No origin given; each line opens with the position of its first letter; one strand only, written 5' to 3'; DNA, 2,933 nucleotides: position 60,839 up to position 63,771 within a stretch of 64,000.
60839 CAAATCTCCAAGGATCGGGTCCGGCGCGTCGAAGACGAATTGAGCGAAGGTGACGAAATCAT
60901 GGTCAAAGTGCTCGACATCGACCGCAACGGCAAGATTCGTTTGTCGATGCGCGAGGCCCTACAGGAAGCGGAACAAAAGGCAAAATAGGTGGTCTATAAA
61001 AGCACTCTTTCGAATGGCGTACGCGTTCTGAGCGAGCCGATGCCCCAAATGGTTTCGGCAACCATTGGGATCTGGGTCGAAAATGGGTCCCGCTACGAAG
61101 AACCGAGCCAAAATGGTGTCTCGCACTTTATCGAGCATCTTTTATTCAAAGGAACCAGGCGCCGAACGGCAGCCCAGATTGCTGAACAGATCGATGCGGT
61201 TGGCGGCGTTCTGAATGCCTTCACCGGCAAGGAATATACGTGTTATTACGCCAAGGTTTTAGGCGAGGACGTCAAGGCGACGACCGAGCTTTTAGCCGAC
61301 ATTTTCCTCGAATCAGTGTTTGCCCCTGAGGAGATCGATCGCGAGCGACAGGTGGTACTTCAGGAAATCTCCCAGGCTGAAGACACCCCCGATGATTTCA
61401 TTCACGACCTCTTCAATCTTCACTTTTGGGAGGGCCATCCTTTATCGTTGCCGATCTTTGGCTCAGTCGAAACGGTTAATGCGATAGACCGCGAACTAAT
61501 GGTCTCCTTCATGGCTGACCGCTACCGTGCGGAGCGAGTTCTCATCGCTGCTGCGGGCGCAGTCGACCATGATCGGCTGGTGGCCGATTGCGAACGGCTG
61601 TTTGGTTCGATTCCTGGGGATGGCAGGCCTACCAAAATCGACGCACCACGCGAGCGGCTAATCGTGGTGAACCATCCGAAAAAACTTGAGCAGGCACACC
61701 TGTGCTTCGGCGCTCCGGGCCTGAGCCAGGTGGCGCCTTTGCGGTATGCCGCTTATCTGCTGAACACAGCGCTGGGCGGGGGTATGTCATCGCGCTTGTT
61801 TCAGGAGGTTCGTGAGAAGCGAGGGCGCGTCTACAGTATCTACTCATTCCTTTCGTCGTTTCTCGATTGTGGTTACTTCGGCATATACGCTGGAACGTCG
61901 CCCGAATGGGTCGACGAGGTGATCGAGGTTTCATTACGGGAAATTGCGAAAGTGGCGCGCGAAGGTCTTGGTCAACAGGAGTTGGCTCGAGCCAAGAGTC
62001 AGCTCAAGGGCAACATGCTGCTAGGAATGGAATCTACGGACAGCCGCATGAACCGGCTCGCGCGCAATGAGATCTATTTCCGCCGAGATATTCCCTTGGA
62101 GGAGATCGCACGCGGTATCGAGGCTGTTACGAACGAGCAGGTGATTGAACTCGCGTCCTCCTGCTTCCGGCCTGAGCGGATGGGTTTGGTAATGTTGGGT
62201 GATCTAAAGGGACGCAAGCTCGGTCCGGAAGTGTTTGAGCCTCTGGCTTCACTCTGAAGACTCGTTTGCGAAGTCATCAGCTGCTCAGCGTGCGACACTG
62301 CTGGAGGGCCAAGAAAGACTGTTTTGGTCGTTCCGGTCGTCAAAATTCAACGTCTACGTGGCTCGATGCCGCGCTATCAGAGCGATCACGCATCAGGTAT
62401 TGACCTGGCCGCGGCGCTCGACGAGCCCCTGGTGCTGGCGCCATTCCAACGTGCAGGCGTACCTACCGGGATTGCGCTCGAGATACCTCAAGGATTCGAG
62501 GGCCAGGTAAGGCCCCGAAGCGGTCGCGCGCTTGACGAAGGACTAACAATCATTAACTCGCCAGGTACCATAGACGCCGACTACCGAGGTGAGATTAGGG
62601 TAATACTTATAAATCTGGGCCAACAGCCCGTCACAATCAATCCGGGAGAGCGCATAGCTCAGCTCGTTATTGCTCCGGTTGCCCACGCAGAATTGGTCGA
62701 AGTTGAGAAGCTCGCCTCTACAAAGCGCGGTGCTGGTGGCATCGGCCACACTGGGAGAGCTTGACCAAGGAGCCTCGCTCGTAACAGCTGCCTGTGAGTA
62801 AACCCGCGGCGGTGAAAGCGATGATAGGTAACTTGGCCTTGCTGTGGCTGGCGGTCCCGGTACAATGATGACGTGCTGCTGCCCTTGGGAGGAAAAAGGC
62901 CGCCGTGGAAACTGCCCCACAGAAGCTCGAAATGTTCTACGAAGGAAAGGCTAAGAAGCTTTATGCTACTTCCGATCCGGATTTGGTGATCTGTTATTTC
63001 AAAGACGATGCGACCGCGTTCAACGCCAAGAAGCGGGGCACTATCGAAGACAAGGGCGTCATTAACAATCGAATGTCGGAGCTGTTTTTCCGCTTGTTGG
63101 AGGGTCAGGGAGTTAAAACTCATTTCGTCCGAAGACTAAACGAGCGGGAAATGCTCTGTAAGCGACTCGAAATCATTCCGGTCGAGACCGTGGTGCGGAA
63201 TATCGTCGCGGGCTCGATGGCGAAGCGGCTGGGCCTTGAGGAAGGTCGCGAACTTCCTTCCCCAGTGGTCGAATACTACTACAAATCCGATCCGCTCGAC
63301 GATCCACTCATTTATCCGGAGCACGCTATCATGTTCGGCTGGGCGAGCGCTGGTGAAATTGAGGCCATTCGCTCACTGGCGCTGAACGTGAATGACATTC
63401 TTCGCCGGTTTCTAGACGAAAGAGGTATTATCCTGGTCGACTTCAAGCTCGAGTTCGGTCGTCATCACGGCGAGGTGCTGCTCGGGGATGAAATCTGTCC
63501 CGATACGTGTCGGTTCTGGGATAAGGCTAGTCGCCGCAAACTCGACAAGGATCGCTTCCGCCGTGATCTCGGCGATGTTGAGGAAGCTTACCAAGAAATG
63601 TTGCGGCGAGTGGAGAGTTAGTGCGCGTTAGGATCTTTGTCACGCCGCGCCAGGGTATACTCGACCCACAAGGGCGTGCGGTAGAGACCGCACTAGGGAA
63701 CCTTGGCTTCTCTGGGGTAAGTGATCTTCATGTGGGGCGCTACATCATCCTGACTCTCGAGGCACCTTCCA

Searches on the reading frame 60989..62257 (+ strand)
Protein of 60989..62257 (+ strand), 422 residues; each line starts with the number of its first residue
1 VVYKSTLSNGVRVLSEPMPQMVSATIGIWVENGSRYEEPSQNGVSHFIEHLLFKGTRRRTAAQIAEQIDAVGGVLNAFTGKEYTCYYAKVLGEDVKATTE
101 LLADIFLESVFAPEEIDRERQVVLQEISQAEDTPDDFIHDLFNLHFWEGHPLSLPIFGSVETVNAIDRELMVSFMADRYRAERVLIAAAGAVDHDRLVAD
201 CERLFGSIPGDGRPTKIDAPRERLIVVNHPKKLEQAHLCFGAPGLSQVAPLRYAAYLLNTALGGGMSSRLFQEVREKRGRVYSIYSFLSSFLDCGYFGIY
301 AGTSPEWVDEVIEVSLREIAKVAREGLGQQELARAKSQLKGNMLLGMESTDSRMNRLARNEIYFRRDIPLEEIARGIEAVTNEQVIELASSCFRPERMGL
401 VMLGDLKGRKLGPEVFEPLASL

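Call 16: search_protein_families(library=ncbifam, proteins=[window:60989-62257:+], max_evalue=0.001)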
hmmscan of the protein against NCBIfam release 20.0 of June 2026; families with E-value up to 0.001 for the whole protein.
window:60989-62257:+ (422 aa): 4 families
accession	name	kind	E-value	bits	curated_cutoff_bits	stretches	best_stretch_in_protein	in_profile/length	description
NF047422.1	YfmF_fam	equivalog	1.2e-26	93.5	285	1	108-391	116-400/412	EF-P 5-aminopentanol modification-associated protein YfmF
NF047421.1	YfmH_fam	equivalog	6.5e-21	75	250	1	40-198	58-211/425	EF-P 5-aminopentanol modification-associated protein YfmH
NF011681.0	PRK15101.1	equivalog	7.5e-12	44.1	765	1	6-140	48-183/961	pitrilysin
TIGR02110.1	PQQ_syn_pqqF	equivalog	2.1e-10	40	320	1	6-211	4-213/697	pyrroloquinoline quinone biosynthesis protein PqqF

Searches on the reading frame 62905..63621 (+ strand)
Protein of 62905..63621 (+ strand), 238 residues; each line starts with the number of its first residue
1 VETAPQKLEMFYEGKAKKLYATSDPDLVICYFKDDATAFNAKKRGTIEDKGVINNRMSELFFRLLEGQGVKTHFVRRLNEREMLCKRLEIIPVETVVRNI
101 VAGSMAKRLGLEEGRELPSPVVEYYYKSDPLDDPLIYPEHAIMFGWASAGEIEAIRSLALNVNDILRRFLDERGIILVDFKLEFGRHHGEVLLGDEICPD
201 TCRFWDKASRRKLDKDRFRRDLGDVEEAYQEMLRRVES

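Call 16: search_protein_families(library=ncbifam, proteins=[window:62905-63621:+], max_evalue=0.001)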
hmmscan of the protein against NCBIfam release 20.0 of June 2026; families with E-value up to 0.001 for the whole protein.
window:62905-63621:+ (238 aa): 6 families
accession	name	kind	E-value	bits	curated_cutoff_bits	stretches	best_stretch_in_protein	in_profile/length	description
TIGR00081.1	purC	equivalog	9.6e-75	251.6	189.9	1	7-236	7-273/279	phosphoribosylaminoimidazolesuccinocarboxamide synthase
NF010568.0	PRK13961.1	equivalog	1e-22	80.8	251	1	3-209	8-239/297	phosphoribosylaminoimidazolesuccinocarboxamide synthase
NF009251.0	PRK12607.1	equivalog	1.6e-20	73.2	371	1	6-209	14-231/315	phosphoribosylaminoimidazolesuccinocarboxamide synthase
NF010564.0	PRK13959.1-1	subfamily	2.1e-17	63.2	459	1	9-210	2-228/294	phosphoribosylaminoimidazolesuccinocarboxamide synthase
NF010566.0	PRK13959.1-4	equivalog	3.8e-08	32.9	546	1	112-204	156-246/339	phosphoribosylaminoimidazolesuccinocarboxamide synthase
NF010567.0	PRK13960.1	equivalog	8.3e-06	24.8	581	0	143-212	203-278/367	phosphoribosylaminoimidazolesuccinocarboxamide synthase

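Call 55: find_encoding_contigs(protein=window:62905-63621:+, flank=10000, max_places=2)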
Protein window:62905-63621:+ (238 aa): 17 contigs read that carry it; 2 places shown.
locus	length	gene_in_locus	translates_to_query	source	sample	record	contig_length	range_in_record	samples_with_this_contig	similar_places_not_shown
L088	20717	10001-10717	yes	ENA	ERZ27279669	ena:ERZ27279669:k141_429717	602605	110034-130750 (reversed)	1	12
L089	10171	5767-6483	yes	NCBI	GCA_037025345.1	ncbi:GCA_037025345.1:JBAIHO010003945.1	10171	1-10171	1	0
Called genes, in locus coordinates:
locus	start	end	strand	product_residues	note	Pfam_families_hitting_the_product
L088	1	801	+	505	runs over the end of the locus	PF00072:Response_reg, PF00004:AAA (faint), PF00158:Sigma54_activat, PF14532:Sigma54_activ_2, PF07728:AAA_5 (weak), PF25601:AAA_lid_14, PF02954:HTH_8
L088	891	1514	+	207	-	PF02581:TMP-TENI, PF03060:NMO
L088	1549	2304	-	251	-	-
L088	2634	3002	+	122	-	PF00111:Fer2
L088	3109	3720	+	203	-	PF00970:FAD_binding_6, PF00175:NAD_binding_1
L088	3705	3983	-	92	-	-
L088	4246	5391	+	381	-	PF00092:VWA, PF13519:VWA_2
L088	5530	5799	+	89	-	PF00312:Ribosomal_S15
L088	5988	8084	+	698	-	PF01138:RNase_PH, PF03725:RNase_PH_C, PF03726:PNPase, PF01138:RNase_PH, PF00013:KH_1, PF00575:S1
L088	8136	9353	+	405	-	PF00675:Peptidase_M16, PF05193:Peptidase_M16_C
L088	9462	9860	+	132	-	PF00692:dUTPase, PF22769:DCD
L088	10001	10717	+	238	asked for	PF01259:SAICAR_synt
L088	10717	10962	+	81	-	PF02700:PurS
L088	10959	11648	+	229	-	PF13507:GATase_5, PF07685:GATase_3, PF01965:DJ-1_PfpI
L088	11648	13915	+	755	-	PF18072:FGAR-AT_linker, PF00586:AIRS, PF02769:AIRS_C, PF00586:AIRS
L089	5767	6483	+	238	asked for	PF01259:SAICAR_synt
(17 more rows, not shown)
